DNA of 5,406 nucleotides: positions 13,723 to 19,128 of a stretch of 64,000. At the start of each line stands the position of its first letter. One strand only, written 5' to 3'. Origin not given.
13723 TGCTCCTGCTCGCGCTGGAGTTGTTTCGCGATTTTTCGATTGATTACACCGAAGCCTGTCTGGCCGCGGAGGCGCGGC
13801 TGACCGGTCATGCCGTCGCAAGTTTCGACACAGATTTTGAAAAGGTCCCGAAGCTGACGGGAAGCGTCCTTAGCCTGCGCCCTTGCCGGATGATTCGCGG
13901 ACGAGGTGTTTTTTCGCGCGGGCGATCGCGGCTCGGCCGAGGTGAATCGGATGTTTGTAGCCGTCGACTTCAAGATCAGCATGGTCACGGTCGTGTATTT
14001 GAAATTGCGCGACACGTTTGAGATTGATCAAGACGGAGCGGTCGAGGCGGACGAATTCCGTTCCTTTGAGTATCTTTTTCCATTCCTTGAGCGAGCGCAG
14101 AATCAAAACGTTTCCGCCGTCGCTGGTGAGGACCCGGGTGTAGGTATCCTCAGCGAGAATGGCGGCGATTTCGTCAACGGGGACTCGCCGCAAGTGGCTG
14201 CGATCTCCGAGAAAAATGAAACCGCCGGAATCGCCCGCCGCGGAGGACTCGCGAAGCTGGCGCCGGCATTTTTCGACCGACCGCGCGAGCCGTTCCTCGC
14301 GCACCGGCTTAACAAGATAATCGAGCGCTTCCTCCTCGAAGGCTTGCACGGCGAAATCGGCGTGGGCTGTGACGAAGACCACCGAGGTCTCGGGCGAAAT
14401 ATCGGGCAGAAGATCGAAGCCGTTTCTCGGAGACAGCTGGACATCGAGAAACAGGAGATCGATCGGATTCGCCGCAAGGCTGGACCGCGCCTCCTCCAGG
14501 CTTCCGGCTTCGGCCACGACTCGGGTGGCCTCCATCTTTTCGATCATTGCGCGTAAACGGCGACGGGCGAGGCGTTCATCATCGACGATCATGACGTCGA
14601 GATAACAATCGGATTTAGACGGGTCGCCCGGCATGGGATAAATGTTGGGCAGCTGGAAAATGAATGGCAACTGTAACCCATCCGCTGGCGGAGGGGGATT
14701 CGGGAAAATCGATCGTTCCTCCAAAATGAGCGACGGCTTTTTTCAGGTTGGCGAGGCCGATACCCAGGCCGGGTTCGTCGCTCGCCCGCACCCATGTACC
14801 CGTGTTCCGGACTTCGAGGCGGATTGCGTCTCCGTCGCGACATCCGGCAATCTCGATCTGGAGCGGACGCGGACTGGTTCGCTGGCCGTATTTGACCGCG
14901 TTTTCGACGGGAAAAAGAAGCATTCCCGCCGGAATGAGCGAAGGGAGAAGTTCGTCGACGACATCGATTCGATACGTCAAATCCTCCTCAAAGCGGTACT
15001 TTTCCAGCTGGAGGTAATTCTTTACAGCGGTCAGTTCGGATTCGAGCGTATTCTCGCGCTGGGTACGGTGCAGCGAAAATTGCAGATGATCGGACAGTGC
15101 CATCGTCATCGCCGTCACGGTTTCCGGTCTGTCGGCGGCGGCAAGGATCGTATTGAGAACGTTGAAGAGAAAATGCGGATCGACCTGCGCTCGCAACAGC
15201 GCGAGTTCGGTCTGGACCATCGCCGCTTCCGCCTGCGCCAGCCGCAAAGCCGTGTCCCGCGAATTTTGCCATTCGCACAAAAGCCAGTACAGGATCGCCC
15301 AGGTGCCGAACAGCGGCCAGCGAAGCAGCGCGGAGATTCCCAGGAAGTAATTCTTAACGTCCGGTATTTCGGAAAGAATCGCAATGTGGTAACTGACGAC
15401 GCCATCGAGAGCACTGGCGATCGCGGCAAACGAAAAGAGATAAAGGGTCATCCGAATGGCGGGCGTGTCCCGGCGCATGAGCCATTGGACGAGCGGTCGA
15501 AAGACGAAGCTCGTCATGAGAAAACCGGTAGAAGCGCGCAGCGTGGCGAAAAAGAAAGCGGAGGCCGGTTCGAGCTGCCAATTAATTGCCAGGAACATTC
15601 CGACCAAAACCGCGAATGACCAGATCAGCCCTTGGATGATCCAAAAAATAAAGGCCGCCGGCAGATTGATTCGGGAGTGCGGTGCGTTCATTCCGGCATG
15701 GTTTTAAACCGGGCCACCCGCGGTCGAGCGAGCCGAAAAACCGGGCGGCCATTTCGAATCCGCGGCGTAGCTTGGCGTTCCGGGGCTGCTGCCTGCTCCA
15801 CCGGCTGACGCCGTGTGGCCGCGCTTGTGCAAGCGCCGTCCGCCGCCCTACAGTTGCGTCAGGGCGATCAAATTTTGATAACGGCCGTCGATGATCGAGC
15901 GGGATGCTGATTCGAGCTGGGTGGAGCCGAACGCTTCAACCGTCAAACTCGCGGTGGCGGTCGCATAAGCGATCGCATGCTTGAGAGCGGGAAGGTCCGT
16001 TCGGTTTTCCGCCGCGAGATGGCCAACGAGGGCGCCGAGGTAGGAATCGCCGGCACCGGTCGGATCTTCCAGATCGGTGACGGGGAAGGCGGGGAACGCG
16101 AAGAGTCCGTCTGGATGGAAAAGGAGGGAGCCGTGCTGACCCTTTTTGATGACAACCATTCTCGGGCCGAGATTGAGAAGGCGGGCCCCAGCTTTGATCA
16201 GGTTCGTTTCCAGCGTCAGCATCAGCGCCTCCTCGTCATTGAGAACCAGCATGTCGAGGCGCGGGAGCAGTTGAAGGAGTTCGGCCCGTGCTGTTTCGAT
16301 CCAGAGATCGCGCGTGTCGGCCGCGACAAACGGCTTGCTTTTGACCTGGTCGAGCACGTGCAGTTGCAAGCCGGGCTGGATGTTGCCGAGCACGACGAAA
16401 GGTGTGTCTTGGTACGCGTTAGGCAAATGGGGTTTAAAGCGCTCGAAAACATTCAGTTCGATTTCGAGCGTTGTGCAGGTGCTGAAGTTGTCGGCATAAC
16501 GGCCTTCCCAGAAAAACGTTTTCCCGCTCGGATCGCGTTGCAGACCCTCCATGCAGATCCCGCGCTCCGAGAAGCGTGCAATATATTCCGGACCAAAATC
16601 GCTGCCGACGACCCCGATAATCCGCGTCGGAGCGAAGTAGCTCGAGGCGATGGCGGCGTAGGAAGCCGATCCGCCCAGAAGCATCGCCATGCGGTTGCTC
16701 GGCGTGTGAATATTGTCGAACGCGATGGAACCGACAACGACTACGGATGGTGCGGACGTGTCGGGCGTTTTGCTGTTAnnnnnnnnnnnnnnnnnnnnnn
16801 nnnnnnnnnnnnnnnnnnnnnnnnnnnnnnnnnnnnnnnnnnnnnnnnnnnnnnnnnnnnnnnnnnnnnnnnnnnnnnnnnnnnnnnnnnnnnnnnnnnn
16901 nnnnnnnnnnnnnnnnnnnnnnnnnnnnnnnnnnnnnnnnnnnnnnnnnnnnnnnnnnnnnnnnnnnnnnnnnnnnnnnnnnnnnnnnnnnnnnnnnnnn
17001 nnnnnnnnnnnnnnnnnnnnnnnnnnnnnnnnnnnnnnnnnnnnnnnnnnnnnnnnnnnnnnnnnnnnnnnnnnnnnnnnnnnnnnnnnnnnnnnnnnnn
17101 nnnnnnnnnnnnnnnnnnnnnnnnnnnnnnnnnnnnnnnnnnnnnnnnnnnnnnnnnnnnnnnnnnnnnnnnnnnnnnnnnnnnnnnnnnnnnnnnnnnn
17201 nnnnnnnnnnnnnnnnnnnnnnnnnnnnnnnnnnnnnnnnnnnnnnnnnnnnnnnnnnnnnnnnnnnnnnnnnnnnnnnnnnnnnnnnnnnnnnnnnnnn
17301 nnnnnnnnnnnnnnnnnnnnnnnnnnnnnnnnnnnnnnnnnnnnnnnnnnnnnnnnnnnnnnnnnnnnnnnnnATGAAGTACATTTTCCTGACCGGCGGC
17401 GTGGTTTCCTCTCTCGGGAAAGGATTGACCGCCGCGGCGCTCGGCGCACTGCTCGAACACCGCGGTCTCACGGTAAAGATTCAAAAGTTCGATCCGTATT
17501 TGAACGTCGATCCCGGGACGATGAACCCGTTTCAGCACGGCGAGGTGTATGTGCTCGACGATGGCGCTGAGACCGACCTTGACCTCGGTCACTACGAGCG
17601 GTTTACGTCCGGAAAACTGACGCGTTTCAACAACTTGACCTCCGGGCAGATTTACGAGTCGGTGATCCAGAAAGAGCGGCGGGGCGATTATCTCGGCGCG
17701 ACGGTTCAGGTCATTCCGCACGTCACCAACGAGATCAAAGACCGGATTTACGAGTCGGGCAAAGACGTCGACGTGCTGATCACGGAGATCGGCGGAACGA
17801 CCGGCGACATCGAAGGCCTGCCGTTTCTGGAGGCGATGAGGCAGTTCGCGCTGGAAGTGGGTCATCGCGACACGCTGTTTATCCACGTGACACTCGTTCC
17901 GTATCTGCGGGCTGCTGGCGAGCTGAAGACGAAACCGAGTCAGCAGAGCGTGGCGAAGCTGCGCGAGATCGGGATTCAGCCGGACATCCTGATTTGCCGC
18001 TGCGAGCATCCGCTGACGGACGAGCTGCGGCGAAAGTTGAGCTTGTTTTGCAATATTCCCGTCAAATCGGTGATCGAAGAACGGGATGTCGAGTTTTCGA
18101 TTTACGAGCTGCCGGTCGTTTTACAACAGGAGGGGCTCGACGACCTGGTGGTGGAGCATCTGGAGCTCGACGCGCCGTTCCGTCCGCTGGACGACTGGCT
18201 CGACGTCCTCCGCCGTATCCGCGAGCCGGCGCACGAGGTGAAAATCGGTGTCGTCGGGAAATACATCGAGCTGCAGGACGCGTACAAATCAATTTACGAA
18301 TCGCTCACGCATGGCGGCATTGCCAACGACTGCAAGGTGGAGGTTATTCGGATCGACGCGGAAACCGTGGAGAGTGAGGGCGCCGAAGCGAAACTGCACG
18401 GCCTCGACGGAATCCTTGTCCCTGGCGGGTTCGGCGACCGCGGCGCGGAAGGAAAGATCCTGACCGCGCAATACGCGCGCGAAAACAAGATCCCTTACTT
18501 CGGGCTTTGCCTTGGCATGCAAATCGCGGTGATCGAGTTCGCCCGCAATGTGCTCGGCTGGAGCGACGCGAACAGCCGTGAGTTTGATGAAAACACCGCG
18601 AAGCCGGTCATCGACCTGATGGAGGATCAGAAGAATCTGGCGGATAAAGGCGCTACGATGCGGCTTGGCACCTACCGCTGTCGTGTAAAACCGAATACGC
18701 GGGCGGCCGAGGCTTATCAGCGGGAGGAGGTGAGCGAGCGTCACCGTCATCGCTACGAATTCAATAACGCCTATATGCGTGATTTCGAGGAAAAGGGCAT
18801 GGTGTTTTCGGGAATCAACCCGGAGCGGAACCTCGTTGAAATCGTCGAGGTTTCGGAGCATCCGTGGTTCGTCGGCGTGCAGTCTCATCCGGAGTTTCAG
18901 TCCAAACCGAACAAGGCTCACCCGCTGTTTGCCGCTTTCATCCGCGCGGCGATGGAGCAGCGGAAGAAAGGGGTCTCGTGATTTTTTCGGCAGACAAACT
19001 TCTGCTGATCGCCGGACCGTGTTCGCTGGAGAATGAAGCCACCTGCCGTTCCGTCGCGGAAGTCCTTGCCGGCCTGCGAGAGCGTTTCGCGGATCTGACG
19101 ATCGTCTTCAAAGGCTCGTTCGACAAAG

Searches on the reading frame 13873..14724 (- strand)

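Call 19: search_protein_families(library=pfam, proteins=[window:13873-14724:-], max_evalue=0.001)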
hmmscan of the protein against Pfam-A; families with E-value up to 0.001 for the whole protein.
window:13873-14724:- (284 aa): 2 families
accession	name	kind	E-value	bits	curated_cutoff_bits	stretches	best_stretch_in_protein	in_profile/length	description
PF00072.30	Response_reg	-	3.2e-21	76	30.2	1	44-150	1-110/111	Response regulator receiver domain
PF04397.21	LytTR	-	2.5e-14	53.7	22.6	1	178-274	3-97/98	LytTr DNA-binding domain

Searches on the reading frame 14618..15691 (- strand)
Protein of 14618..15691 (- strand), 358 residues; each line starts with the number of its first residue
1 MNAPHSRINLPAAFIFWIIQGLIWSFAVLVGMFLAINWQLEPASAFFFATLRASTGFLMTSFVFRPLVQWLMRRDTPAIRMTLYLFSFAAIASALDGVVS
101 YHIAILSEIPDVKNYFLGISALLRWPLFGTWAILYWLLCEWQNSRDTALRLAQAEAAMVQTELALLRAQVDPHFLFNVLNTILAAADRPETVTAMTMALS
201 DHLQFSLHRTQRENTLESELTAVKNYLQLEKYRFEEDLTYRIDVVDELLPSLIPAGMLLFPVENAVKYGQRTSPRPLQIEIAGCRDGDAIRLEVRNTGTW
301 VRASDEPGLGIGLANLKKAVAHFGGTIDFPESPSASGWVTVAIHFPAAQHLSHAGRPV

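Call 19: search_protein_families(library=pfam, proteins=[window:14618-15691:-], max_evalue=0.001)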
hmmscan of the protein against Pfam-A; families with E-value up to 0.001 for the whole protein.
window:14618-15691:- (358 aa): 2 families
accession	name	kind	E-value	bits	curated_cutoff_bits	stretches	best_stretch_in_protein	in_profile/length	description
PF06580.19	His_kinase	-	2e-21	76.4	25.2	1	162-237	2-80/81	Histidine kinase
PF02518.31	HATPase_c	-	1.6e-06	29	26.4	1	262-348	14-110/111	Histidine kinase-, DNA gyrase B-, and HSP90-like ATPase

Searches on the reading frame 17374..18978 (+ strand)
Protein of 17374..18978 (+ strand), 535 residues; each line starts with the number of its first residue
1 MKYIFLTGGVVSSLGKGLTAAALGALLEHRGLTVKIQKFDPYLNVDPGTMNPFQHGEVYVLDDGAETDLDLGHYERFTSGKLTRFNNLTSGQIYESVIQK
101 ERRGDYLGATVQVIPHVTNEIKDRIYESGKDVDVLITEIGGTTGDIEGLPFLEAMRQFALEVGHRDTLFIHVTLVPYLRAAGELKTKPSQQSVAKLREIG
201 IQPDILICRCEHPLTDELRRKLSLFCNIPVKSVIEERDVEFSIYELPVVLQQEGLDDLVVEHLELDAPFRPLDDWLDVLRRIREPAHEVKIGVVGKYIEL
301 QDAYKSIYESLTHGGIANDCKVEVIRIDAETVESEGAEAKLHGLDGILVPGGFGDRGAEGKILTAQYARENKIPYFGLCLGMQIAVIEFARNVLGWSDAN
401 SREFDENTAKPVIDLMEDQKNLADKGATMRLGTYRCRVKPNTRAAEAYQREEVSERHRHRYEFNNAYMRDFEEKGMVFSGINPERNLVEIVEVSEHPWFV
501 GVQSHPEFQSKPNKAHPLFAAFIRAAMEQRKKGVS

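Call 19: search_protein_families(library=pfam, proteins=[window:17374-18978:+], max_evalue=0.001)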
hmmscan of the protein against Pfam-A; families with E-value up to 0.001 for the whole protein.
window:17374-18978:+ (535 aa): 3 families
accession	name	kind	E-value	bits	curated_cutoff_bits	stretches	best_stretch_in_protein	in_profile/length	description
PF06418.20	CTP_synth_N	-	9.6e-123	409.2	26.1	1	2-265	1-265/265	CTP synthase N-terminus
PF00117.34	GATase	-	1.2e-41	142.9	22.8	1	300-524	2-189/190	Glutamine amidotransferase class-I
PF07722.19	Peptidase_C26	-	9e-06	26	20.5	1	366-507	99-219/219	Peptidase C26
